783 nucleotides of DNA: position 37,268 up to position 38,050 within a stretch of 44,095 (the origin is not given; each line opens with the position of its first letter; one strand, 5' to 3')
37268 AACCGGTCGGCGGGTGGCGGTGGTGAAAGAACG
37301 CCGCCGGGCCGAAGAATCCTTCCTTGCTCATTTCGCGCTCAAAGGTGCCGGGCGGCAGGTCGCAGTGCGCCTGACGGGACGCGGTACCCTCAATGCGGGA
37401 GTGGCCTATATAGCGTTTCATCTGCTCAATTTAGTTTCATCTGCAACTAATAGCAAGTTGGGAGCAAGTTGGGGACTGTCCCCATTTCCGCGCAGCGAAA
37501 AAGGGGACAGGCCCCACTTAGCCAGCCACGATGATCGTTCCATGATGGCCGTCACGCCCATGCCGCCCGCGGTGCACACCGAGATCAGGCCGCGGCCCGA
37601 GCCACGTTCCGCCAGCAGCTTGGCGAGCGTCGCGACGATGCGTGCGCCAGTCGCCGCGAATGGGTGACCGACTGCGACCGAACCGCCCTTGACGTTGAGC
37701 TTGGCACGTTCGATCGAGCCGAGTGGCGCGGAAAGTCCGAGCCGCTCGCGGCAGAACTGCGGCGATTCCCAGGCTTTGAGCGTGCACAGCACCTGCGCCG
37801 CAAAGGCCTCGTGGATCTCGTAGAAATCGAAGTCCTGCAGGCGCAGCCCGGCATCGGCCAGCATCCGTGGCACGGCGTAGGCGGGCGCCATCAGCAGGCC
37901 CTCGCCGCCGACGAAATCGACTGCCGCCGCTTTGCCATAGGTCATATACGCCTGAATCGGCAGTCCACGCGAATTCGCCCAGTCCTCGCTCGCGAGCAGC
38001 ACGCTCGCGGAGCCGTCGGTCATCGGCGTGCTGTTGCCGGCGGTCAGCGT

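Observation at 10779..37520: Six-locus family of nested-palindrome intergenic elements (A-run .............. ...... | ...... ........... T-run)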

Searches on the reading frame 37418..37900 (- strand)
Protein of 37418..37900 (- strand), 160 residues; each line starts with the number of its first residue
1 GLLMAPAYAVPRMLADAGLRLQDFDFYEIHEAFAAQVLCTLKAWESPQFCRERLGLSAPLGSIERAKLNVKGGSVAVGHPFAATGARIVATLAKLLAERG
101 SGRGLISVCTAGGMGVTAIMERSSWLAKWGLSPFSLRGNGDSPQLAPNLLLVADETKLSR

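Call 70: search_solved_structures(query=window:37418-37900:-, show_alignments=2, max_evalue=0.00001)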
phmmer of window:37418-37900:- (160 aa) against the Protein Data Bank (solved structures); distinct sequences matched with E-value up to 0.00001: 89 (the best 60 are shown).
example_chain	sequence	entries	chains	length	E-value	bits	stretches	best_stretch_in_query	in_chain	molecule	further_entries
7xly_C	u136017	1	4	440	3.2e-46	160.3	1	1-121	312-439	Probable acetyl-CoA acyltransferase FadA2 (3-ketoacyl-CoA thiolase) (Beta-ketothiolase)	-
8bnu_A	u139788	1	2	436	5.3e-29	104.3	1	2-121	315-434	3-ketoacyl-CoA thiolase FadI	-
8bnr_A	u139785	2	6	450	5.7e-29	104.2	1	2-121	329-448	3-ketoacyl-CoA thiolase FadI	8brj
5zqz_B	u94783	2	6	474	2.5e-26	95.6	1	2-121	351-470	Trifunctional enzyme subunit beta, mitochondrial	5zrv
6dv2_A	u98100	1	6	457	2.6e-26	95.5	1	2-121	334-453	Trifunctional enzyme subunit beta, mitochondrial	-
2wu9_A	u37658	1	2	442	5.9e-19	71.7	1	4-124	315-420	3-KETOACYL-COA THIOLASE 2, PEROXISOMAL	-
2c7y_A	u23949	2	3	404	1.1e-18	70.8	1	4-123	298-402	3-KETOACYL-COA THIOLASE 2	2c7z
8gqg_A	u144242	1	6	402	4.9e-18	68.7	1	4-121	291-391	Thiolase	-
1pxt_A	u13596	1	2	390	3.6e-17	65.9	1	4-120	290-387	PEROXISOMAL 3-KETOACYL-COA THIOLASE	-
1afw_A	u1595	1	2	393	3.7e-17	65.8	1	4-120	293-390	3-KETOACETYL-COA THIOLASE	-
7cw4_A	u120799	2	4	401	5.4e-17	65.3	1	58-121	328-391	Acetyl-CoA acetyltransferase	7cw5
2wua_A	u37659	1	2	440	7e-17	64.9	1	4-123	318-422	ACETOACETYL COA THIOLASE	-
4b3h_C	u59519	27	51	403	1.7e-16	63.7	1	3-122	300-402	FATTY ACID BETA-OXIDATION COMPLEX BETA-CHAIN FADA | Putative acyltransferase Rv0859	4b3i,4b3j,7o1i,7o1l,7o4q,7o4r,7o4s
7o1g_D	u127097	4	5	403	2.1e-16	63.4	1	3-122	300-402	Putative acyltransferase Rv0859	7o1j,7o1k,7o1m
3svk_A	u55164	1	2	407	3.4e-16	62.7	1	3-122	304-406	Acetyl-CoA acetyltransferase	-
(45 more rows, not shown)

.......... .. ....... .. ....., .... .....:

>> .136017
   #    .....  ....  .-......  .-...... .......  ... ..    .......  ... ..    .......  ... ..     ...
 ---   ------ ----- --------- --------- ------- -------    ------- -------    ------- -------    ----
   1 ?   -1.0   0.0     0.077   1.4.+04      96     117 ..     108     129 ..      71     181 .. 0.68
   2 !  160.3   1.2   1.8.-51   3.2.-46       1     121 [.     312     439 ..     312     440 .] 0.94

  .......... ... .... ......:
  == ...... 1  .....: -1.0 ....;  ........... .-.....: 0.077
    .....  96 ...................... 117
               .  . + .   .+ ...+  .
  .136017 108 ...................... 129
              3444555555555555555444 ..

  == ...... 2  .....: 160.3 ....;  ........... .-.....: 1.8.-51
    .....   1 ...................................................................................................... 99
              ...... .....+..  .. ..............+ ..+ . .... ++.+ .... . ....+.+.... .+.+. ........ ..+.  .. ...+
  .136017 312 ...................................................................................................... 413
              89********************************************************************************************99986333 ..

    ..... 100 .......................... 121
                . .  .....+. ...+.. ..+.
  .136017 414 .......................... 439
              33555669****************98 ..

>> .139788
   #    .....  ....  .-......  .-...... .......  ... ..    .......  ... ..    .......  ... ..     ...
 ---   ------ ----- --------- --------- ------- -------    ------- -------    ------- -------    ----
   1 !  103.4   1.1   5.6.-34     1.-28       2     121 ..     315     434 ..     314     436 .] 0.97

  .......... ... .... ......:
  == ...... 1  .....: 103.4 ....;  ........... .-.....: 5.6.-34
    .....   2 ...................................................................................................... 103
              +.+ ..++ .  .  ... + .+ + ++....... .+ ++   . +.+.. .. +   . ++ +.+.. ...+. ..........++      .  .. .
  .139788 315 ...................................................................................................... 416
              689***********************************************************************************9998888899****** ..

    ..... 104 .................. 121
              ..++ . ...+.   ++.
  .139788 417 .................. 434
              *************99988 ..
